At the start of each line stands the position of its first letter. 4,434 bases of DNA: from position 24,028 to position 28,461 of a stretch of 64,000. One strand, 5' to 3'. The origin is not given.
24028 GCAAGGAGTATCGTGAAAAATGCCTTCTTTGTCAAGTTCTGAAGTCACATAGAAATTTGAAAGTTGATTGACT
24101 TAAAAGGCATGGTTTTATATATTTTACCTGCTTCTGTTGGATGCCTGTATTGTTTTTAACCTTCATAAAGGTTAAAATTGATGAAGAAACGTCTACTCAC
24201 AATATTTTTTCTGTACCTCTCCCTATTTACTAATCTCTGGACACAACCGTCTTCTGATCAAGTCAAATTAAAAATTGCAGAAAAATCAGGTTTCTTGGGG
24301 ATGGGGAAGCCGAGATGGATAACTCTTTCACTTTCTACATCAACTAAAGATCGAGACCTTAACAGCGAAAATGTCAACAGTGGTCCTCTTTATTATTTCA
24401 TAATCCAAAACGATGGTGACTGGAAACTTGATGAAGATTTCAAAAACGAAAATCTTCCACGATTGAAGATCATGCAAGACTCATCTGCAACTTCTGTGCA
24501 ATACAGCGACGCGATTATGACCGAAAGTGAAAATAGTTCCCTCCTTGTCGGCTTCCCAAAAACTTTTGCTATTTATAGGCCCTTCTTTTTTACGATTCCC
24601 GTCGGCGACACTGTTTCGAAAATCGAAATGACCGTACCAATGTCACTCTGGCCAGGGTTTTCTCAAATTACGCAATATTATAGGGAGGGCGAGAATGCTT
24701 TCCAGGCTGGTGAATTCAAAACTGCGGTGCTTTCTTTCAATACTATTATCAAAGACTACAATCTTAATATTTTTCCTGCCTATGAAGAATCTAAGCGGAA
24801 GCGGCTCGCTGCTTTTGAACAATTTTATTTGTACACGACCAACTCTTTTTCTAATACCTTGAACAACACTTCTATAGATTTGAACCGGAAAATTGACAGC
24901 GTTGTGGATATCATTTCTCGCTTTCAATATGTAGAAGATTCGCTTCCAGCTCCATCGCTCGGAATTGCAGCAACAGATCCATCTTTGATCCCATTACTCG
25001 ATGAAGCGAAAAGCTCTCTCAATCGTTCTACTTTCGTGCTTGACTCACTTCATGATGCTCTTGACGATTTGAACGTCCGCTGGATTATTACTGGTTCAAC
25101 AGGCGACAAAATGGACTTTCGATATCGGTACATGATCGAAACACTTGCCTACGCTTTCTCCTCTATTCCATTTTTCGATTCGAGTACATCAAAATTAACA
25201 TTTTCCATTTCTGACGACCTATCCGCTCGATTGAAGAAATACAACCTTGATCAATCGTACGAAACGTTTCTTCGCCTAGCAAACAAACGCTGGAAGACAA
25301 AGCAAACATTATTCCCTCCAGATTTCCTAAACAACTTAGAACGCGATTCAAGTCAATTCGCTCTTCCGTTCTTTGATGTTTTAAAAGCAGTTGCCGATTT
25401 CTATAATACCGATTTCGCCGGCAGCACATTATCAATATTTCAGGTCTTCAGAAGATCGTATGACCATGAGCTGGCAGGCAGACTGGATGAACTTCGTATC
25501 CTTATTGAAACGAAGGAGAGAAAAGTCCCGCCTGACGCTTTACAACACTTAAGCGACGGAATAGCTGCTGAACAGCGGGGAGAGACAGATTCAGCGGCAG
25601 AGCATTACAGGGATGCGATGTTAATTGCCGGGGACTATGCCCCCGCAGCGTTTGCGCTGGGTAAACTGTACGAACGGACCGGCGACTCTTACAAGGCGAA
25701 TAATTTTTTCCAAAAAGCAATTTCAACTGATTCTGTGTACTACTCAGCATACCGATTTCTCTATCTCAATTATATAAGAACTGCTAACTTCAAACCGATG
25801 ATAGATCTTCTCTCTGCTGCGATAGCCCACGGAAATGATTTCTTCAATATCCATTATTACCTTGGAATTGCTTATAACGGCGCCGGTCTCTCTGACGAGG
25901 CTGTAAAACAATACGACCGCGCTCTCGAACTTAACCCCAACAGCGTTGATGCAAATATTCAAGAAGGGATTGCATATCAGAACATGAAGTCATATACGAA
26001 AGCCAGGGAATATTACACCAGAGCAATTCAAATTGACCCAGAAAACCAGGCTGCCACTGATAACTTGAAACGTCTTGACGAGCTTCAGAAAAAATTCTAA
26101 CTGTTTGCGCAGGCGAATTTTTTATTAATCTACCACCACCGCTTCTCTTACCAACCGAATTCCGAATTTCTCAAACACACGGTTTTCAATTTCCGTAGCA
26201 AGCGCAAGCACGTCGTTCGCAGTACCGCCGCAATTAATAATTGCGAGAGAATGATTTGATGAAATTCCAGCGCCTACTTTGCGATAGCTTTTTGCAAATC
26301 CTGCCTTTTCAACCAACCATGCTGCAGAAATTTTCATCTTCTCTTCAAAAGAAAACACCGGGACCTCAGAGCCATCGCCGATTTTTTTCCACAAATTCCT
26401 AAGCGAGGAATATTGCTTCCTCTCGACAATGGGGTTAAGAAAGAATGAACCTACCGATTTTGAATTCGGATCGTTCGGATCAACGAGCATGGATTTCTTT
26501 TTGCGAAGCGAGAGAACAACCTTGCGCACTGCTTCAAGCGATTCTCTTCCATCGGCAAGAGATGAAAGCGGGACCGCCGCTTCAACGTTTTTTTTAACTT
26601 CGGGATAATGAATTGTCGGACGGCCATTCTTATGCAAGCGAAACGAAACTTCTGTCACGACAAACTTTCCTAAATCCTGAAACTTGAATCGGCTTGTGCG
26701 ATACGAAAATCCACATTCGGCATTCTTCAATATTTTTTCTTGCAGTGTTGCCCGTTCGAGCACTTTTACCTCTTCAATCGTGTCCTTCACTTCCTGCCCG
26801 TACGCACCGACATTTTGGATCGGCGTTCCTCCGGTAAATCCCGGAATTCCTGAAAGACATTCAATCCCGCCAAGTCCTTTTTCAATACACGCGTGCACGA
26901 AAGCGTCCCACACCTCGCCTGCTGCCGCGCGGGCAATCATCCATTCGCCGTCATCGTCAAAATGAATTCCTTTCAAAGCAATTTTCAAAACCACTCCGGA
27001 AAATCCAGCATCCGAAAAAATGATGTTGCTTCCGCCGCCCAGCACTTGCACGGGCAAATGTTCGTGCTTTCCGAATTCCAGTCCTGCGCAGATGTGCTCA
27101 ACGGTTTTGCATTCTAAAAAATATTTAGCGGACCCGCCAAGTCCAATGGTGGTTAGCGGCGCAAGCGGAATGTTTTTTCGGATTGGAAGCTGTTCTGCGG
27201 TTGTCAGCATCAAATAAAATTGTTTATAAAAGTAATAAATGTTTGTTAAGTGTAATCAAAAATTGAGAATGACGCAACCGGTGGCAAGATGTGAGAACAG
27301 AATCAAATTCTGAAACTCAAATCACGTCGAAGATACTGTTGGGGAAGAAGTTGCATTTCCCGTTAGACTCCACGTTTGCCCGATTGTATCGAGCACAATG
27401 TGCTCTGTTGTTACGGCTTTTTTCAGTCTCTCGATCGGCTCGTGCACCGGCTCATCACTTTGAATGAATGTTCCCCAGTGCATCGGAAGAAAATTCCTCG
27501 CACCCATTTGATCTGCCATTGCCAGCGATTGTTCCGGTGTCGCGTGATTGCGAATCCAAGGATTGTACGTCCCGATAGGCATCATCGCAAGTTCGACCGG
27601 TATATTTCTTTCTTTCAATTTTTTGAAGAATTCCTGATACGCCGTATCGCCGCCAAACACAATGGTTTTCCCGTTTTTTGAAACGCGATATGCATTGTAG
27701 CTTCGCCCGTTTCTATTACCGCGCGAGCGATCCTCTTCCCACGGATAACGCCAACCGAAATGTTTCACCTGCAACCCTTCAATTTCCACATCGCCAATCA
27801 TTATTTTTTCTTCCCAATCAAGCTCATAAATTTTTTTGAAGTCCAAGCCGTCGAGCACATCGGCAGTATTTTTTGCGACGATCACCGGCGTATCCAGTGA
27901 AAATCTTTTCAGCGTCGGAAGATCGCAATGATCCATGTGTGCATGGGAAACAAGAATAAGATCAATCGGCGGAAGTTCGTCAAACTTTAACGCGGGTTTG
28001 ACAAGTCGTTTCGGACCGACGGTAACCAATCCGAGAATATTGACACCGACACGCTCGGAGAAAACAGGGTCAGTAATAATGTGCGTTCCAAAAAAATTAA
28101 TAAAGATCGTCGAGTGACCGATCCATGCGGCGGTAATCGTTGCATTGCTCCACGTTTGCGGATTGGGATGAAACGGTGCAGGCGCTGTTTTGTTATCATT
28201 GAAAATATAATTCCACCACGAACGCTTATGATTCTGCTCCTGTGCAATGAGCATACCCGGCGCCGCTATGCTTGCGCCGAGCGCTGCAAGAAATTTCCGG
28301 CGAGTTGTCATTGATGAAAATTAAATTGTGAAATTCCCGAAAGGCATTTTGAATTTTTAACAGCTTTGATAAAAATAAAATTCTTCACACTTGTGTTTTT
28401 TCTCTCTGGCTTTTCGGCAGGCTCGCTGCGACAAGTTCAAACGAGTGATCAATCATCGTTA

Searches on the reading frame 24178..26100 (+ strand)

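Call 7: search_protein_families(library=pfam, proteins=[window:24178-26100:+], max_evalue=0.001)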
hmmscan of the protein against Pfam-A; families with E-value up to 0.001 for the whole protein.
window:24178-26100:+ (640 aa): 14 families
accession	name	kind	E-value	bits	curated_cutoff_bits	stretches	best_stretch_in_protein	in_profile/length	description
PF07719.23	TPR_2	-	2.6e-20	71.2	27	2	592-623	3-34/34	Tetratricopeptide repeat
PF00515.34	TPR_1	-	8.6e-18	63.8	27.8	2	596-623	7-34/34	Tetratricopeptide repeat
PF13181.12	TPR_8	-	2.5e-13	49.5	25.7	1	592-623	3-34/34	Tetratricopeptide repeat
PF13428.12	TPR_14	-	3.6e-12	46.1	23.5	0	557-593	2-38/44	Tetratricopeptide repeat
PF13414.12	TPR_11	-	1.7e-11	44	26.8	1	573-603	11-41/42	TPR repeat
PF13424.12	TPR_12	-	2.5e-09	37.6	30.1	1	556-621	3-76/77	Tetratricopeptide repeat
PF14559.12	TPR_19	-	2.8e-09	37.6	25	0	466-514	3-51/68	Tetratricopeptide repeat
PF13174.12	TPR_6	-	4.2e-09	36.9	26.3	0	560-589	4-33/33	Tetratricopeptide repeat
PF13432.12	TPR_16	-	3.8e-08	34.1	32.7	1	563-623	4-64/65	Tetratricopeptide repeat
PF13431.12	TPR_17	-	3.9e-08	33.4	24.4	0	579-611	2-34/34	Tetratricopeptide repeat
PF14853.12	Fis1_TPR_C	-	1.7e-05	25.4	25.3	0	598-627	9-38/53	Fis1 C-terminal tetratricopeptide repeat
PF13371.12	TPR_9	-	2e-05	25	35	1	572-627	11-66/73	Tetratricopeptide repeat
PF13176.12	TPR_7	-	5.6e-05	23.4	27.9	0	463-486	8-31/36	Tetratricopeptide repeat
PF10373.15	EST1_DNA_bind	-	0.0003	20.9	22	0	575-633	1-59/282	Est1 DNA/RNA binding domain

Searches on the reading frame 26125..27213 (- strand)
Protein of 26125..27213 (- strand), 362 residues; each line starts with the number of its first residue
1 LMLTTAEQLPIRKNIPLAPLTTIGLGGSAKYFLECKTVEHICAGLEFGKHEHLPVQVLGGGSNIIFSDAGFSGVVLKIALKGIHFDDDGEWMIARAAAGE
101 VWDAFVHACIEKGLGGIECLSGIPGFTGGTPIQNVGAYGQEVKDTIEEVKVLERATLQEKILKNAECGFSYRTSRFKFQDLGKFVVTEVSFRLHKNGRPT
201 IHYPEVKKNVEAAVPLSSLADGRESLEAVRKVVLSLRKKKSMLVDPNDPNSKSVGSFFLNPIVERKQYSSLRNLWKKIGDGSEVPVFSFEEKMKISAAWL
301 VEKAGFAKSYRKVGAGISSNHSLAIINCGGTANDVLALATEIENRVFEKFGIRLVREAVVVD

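Call 48: search_protein_families(library=pfam, proteins=[window:26125-27213:-], max_evalue=0.00001)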
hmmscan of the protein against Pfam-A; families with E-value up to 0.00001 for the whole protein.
window:26125-27213:- (362 aa): 2 families
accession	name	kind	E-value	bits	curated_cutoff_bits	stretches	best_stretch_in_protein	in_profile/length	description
PF02873.21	MurB_C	-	7.3e-21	74.7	27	1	229-360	2-98/99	UDP-N-acetylenolpyruvoylglucosamine reductase, C-terminal domain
PF01565.28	FAD_binding_4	-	4.2e-20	72.3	26.4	1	30-152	2-129/139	FAD binding domain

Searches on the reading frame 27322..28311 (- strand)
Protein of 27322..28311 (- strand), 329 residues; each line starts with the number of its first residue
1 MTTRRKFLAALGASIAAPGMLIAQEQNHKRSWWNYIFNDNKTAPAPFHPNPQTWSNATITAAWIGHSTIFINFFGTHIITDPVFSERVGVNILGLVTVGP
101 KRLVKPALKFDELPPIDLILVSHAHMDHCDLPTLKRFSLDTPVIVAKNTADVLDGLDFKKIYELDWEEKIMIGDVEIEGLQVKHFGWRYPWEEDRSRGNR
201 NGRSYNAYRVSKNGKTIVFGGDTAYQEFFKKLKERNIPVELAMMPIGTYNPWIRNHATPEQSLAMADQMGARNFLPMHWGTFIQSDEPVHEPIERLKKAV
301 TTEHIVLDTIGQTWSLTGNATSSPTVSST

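Call 48: search_protein_families(library=pfam, proteins=[window:27322-28311:-], max_evalue=0.00001)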
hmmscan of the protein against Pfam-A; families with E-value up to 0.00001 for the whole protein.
window:27322-28311:- (329 aa): 2 families
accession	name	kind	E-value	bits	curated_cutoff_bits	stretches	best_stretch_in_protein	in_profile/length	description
PF12706.13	Lactamase_B_2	-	9.6e-31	107.4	27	1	77-279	2-200/200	Beta-lactamase superfamily domain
PF13483.12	Lactamase_B_3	-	1.7e-16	61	24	1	62-278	3-160/160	Beta-lactamase superfamily domain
